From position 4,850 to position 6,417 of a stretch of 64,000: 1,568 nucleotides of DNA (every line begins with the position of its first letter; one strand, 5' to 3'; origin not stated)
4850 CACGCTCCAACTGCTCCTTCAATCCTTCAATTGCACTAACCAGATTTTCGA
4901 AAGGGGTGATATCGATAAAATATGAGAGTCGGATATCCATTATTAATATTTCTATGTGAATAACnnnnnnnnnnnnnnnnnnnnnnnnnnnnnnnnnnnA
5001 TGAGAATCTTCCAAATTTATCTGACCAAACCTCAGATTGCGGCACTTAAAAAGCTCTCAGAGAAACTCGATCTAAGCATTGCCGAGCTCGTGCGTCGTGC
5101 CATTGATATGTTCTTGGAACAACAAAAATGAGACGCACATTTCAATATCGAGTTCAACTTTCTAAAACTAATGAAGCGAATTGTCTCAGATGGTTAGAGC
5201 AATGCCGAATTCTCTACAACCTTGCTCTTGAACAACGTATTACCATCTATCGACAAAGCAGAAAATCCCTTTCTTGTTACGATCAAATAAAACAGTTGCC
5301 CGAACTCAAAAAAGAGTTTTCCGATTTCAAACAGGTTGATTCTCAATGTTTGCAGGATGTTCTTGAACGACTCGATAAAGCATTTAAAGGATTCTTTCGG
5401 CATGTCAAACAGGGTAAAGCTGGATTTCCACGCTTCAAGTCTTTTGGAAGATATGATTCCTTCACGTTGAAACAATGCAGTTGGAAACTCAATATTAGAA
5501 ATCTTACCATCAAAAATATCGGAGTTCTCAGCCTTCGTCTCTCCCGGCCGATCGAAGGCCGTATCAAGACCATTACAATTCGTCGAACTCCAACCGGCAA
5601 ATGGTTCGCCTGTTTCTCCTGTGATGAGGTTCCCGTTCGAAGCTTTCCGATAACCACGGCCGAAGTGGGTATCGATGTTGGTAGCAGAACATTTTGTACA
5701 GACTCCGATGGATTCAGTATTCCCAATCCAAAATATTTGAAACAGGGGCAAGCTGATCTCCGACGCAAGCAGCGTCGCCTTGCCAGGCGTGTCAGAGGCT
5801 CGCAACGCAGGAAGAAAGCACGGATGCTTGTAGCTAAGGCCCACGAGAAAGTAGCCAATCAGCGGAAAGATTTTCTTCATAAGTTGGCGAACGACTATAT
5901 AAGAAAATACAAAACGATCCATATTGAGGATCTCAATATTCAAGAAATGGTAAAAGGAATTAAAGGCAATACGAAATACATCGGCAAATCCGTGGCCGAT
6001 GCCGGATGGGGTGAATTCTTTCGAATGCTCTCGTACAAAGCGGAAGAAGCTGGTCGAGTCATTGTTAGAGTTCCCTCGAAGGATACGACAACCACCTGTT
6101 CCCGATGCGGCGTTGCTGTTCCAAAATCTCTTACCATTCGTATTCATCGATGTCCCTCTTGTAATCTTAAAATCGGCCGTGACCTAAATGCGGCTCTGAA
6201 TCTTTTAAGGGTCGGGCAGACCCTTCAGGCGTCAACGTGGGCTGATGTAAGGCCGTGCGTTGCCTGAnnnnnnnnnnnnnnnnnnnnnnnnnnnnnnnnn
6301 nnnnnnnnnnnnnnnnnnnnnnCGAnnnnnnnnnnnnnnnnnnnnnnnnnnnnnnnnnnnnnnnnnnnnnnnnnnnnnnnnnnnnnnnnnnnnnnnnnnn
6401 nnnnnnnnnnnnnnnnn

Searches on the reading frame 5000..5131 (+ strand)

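Call 39: search_protein_families(library=pfam, proteins=[window:5000-5131:+], max_evalue=0.01)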
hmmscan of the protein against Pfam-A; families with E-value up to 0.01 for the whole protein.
window:5000-5131:+ (43 aa): 2 families
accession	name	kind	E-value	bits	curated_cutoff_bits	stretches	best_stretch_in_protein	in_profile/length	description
PF01402.27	RHH_1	-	3.6e-07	30.4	20.5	1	4-41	2-39/39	Ribbon-helix-helix protein, copG family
PF12651.13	RHH_3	-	4.6e-07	30.1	21.6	1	4-40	5-41/44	Ribbon-helix-helix domain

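Call 52: search_protein_families(library=phrogs, proteins=[window:5000-5131:+], max_evalue=0.001)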
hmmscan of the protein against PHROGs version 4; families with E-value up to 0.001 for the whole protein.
window:5000-5131:+ (43 aa): 3 families
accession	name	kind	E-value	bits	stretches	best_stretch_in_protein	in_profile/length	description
phrog_876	-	transcription regulation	1.5e-06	28.9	1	2-43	68-109/239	transcriptional repressor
phrog_3887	-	transcription regulation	1.8e-05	25.4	1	9-43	26-60/61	transcriptional regulator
phrog_3180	-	transcription regulation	0.00012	22.9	1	13-43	17-47/50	Arc-like repressor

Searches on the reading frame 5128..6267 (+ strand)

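Call 5: search_protein_families(library=pfam, proteins=[window:5128-6267:+], max_evalue=0.01)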
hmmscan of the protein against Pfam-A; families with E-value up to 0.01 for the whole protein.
window:5128-6267:+ (379 aa): 3 families
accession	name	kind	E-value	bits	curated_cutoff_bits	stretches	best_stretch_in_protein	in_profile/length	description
PF01385.25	OrfB_IS605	-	1.5e-26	93.4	30.5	1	174-276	13-118/120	Probable transposase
PF07282.18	Cas12f1-like_TNB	-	2.3e-21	76.1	26.3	1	294-359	1-60/60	Cas12f1-like, TNB domain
PF12323.14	HTH_OrfB_IS605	-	0.0001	22.1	21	1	1-46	1-47/47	Helix-turn-helix domain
